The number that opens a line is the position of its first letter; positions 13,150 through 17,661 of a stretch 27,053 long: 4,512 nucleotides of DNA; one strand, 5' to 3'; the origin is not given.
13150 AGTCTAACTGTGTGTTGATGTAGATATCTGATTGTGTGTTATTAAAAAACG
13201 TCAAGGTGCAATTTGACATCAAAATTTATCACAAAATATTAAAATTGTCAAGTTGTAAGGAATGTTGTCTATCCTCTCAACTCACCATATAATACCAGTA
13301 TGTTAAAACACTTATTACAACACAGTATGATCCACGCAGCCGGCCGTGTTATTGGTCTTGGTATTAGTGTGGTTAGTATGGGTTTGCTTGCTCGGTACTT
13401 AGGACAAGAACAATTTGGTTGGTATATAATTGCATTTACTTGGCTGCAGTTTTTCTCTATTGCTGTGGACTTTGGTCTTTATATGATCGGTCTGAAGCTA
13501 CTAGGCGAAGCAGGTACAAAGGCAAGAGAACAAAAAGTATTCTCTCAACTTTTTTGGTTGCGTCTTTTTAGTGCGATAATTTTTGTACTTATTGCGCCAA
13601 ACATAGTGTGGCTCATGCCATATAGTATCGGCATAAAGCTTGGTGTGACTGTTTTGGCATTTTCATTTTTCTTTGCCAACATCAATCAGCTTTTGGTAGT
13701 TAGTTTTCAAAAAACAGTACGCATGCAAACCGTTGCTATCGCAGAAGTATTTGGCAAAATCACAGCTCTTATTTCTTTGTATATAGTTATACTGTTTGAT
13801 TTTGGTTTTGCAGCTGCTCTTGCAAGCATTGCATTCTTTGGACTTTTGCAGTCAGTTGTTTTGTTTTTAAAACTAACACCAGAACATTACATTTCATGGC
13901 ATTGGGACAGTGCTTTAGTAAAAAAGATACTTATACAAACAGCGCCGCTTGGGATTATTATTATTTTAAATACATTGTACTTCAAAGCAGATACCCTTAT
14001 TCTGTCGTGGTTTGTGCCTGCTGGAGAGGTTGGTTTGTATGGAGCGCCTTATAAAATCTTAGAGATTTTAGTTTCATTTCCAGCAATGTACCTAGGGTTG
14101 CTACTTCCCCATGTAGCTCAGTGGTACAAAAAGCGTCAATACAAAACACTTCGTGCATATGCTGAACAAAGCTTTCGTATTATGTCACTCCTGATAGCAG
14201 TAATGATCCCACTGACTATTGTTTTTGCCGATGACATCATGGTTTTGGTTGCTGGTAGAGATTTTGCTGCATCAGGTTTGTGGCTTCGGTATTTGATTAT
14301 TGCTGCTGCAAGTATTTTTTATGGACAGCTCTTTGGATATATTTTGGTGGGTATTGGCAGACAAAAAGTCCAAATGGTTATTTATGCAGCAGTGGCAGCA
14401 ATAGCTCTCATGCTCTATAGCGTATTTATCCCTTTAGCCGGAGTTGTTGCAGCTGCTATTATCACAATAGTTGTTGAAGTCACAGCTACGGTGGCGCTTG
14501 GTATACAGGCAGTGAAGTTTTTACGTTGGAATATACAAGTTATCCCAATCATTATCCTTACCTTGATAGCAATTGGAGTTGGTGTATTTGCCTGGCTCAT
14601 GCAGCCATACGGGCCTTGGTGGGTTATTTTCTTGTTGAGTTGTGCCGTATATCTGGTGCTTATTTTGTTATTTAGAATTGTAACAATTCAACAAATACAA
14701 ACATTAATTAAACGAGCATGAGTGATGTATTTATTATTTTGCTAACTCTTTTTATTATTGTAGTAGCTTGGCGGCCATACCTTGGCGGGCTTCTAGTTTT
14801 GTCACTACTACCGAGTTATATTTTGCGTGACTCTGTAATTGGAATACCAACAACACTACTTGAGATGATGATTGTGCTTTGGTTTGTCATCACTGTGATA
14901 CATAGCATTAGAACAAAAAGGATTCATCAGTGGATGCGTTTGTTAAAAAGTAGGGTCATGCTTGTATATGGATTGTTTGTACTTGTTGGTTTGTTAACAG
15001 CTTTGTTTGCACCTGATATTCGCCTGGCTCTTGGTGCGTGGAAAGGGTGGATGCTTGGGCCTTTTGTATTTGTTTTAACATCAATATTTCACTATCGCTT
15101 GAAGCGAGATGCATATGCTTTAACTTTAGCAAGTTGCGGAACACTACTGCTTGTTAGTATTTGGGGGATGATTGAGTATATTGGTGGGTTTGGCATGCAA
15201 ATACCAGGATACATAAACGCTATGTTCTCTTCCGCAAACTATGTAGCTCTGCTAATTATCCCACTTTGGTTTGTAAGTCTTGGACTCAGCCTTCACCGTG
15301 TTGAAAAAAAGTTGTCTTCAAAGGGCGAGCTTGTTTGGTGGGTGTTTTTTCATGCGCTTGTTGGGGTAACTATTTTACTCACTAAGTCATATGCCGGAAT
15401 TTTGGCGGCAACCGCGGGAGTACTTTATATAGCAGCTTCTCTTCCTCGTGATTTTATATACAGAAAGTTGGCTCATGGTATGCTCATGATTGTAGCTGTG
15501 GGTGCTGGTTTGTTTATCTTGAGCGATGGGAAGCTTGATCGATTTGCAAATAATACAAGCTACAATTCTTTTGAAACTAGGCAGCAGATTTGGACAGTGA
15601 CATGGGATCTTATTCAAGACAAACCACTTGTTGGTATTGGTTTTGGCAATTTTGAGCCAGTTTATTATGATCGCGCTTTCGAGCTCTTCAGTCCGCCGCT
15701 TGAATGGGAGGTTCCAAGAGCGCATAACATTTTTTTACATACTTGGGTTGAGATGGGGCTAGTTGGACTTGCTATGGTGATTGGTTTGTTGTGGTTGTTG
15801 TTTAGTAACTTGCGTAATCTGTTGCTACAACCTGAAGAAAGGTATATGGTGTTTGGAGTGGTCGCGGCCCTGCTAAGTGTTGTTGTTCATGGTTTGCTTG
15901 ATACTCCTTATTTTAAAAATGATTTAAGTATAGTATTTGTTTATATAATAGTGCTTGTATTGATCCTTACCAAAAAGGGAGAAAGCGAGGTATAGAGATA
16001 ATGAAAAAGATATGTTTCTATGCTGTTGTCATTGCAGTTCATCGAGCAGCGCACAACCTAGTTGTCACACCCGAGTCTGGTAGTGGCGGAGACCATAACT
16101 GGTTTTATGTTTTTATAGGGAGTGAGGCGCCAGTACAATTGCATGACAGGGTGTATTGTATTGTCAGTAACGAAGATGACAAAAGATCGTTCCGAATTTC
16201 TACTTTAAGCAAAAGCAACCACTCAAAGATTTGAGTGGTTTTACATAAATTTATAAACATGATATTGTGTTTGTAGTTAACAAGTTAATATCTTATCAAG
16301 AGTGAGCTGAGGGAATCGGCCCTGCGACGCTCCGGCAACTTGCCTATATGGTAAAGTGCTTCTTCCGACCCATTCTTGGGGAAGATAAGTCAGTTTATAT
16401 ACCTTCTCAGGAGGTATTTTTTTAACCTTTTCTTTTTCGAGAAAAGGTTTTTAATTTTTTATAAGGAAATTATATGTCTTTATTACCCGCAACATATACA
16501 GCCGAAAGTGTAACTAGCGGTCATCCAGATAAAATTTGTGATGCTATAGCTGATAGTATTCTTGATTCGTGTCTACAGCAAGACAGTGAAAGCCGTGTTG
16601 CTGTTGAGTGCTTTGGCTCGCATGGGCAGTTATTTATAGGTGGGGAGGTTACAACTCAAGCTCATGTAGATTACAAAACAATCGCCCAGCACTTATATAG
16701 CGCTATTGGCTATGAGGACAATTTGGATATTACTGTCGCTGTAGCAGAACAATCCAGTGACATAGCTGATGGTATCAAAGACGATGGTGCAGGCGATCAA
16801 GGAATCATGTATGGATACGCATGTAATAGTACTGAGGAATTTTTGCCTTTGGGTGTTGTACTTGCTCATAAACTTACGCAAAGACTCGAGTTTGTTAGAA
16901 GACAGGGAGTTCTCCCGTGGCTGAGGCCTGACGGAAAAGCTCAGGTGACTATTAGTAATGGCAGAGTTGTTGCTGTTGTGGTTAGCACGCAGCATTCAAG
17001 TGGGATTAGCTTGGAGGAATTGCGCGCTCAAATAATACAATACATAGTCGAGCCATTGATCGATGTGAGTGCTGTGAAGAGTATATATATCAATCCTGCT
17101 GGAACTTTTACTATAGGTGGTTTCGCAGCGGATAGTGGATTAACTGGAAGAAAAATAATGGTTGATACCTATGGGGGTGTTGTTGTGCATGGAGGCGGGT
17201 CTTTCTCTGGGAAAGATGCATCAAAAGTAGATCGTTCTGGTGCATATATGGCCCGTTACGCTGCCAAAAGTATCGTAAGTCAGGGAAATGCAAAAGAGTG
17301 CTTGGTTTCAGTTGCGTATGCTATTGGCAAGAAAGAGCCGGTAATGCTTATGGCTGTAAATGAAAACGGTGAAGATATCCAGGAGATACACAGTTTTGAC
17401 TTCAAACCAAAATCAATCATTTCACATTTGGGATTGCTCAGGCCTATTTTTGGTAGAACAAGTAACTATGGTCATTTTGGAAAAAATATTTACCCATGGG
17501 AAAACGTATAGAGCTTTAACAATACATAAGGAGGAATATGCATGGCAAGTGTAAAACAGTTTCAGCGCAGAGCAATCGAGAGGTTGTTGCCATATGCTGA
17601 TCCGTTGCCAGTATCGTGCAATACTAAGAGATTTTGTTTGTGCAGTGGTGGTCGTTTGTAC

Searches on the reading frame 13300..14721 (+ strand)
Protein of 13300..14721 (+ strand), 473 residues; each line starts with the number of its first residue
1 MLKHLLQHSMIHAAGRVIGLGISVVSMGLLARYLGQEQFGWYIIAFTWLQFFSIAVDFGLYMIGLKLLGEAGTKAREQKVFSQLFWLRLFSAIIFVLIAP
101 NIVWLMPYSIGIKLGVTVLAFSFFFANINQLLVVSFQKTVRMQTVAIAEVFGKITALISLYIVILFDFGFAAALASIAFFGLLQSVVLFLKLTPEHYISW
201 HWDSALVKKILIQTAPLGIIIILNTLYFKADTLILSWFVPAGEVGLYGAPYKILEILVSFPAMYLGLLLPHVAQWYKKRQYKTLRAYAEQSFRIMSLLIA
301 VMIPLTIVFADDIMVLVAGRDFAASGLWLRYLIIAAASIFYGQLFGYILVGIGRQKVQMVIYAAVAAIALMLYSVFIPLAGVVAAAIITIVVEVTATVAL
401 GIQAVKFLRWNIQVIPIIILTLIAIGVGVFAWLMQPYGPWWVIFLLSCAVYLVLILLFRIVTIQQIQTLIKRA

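Call 14: search_protein_families(library=pfam, proteins=[window:13300-14721:+], max_evalue=0.001)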
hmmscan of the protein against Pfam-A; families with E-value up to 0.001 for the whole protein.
window:13300-14721:+ (473 aa): 3 families
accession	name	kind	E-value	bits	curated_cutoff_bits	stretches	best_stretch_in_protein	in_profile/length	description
PF01943.22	Polysacc_synt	-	5.7e-18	65.7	28.2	1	6-273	2-271/274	Polysaccharide biosynthesis protein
PF13440.11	Polysacc_synt_3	-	8.3e-15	55.2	23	1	29-323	1-289/293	Polysaccharide biosynthesis protein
PF01554.23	MatE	-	1.4e-08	35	24.9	1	216-370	1-156/161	MatE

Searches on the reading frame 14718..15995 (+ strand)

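Call 14: search_protein_families(library=pfam, proteins=[window:14718-15995:+], max_evalue=0.001)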
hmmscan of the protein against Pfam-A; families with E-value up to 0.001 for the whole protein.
window:14718-15995:+ (425 aa): 1 family
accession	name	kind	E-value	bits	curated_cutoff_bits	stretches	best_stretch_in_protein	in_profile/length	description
PF04932.20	Wzy_C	-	6.5e-23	81.6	31.7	1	213-354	4-148/149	O-Antigen ligase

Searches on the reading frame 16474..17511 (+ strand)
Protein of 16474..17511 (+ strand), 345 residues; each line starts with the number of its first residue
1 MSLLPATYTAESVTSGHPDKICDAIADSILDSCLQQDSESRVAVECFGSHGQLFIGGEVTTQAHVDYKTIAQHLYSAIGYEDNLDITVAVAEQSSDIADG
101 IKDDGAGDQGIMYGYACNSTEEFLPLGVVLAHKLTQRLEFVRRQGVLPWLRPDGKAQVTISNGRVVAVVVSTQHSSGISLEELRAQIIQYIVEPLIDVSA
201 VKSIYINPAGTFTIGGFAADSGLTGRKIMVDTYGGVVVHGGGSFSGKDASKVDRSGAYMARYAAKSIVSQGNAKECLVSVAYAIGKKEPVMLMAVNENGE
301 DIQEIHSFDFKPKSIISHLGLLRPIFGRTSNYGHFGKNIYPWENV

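Call 14: search_protein_families(library=pfam, proteins=[window:16474-17511:+], max_evalue=0.001)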
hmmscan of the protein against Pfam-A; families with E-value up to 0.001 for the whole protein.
window:16474-17511:+ (345 aa): 3 families
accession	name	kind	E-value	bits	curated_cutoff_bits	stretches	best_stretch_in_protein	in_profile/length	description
PF02773.21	S-AdoMet_synt_C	-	1.1e-48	165.2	25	1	214-343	1-137/138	S-adenosylmethionine synthetase, C-terminal domain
PF02772.21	S-AdoMet_synt_M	-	3.7e-35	121.1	29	1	104-212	2-120/120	S-adenosylmethionine synthetase, central domain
PF00438.25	S-AdoMet_synt_N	-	1.7e-28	99.5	33.1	1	7-83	3-80/99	S-adenosylmethionine synthetase, N-terminal domain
